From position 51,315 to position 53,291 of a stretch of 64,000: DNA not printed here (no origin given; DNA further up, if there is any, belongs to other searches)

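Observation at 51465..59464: Envelope glycan cluster: two GT-C (GT39-like) paralogs, GtrA, Wzx-like flippase and two outer-membrane barrels, with no polyprenyl-P glycosyltransferase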

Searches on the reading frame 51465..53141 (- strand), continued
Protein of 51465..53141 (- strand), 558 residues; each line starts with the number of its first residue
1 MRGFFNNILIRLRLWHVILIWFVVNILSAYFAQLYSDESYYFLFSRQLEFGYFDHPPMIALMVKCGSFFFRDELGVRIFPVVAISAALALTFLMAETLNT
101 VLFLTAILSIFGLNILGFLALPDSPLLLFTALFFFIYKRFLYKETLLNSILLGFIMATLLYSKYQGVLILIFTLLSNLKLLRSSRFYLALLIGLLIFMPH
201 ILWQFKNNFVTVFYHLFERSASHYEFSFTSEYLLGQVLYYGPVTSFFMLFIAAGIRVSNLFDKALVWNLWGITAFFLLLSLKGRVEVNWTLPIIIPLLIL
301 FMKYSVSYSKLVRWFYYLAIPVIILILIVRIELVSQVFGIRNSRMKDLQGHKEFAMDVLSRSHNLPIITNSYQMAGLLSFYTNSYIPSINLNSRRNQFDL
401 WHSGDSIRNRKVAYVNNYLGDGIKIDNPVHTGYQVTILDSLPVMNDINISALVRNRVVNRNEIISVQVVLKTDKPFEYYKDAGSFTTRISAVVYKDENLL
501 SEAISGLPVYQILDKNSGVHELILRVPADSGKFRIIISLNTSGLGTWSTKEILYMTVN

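Call 78: search_protein_families(library=pfam, proteins=[L098:6301-6813:+, L098:6815-7840:+, L098:11979-14414:+, L098:14383-15201:+, L098:15202-16455:+, L098:16591-17892:+, L098:5173-6207:-, L098:4415-4885:-, L098:3426-4418:-], max_evalue=0.001)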
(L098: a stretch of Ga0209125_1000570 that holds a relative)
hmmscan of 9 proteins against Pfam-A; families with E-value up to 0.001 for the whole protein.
L098:6301-6813:+ (170 aa): 3 families
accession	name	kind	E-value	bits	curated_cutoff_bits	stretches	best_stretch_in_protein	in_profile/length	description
PF00578.27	AhpC-TSA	-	7.1e-38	129.8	26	1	22-149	2-123/124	AhpC/TSA family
PF08534.16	Redoxin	-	2.9e-21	76.3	26.6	1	21-160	2-141/148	Redoxin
PF13911.12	AhpC-TSA_2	-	0.00013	22.8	27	1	68-122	2-56/114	AhpC/TSA antioxidant enzyme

L098:6815-7840:+ (341 aa): 7 families
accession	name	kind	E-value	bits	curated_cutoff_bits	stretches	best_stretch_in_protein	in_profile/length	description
PF00154.27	RecA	-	2.9e-142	473.1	27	1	15-276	1-262/262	recA bacterial DNA recombination protein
PF21096.2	RecA_C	-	6.4e-26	90.7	27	1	279-334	1-56/57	RecA C-terminal domain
PF08423.17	Rad51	-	1.5e-07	31.4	22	1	46-234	7-211/244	Rad51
PF06745.19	ATPase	-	0.00011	22.1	26.6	0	50-122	4-78/231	KaiC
PF13191.12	AAA_16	-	0.00014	22.8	32.6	1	66-202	24-141/167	AAA ATPase domain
PF01637.24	ATPase_2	-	0.00019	21.7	33.2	1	67-199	21-116/225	ATPase domain predominantly from Archaea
PF13479.12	AAA_24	-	0.00053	20.3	27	0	69-203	5-131/195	AAA domain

L098:11979-14414:+ (811 aa): 6 families
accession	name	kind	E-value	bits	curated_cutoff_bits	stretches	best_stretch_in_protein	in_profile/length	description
PF00742.24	Homoserine_dh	-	7.6e-49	166.3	22.9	1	611-806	1-173/173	Homoserine dehydrogenase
PF22468.2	ACT_9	-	9.2e-39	131.5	27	2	394-454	1-61/61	ACT domain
PF00696.33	AA_kinase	-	1.1e-36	127.2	24.9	1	3-278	2-234/234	Amino acid kinase family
PF03447.22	NAD_binding_3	-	1.9e-14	54.8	24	1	468-603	1-116/116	Homoserine dehydrogenase, NAD binding domain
PF13840.12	ACT_7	-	7.4e-13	48.6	27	2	387-452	2-65/65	ACT domain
PF01842.31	ACT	-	1.4e-11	44.4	27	2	319-369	6-58/66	ACT domain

L098:14383-15201:+ (272 aa): 1 family
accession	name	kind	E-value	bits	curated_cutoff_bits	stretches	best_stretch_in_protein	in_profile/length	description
PF03306.18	AAL_decarboxy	-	5.4e-78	261.7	25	1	43-259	1-218/219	Alpha-acetolactate decarboxylase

L098:15202-16455:+ (417 aa): 2 families
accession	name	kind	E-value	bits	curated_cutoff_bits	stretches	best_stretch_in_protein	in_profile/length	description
PF10143.14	PhosphMutase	-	1.1e-60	204.8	21.5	1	50-218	1-170/170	2,3-bisphosphoglycerate-independent phosphoglycerate mutase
PF01676.23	Metalloenzyme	-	1e-41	143.6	24.3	1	14-404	1-241/252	Metalloenzyme superfamily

L098:16591-17892:+ (433 aa): 3 families
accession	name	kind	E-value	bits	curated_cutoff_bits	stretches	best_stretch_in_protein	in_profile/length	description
PF00291.31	PALP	-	4.4e-26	92.3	35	1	96-378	28-291/295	Pyridoxal-phosphate dependent enzyme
PF14821.11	Thr_synth_N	-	8.1e-20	71.2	25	1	2-78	1-77/79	Threonine synthase N terminus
PF24857.1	THR4_C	-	4.4e-05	24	27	1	360-413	2-65/85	Threonine synthase, C-terminal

L098:5173-6207:- (344 aa): 0 families

L098:4415-4885:- (156 aa): 2 families
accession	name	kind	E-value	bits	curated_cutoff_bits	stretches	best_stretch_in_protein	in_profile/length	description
PF01957.25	NfeD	-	1e-11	45.3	29.1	1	101-153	5-57/57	NfeD-like C-terminal, partner-binding domain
PF24961.1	NfeD_membrane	-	1.8e-05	25.2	26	1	6-73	51-118/119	NfeD integral membrane domain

L098:3426-4418:- (330 aa): 1 family
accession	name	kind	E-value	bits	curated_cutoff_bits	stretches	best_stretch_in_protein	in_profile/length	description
PF12127.13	FloA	-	3.6e-160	532.7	34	1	15-323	5-313/314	Flotillin-like protein FloA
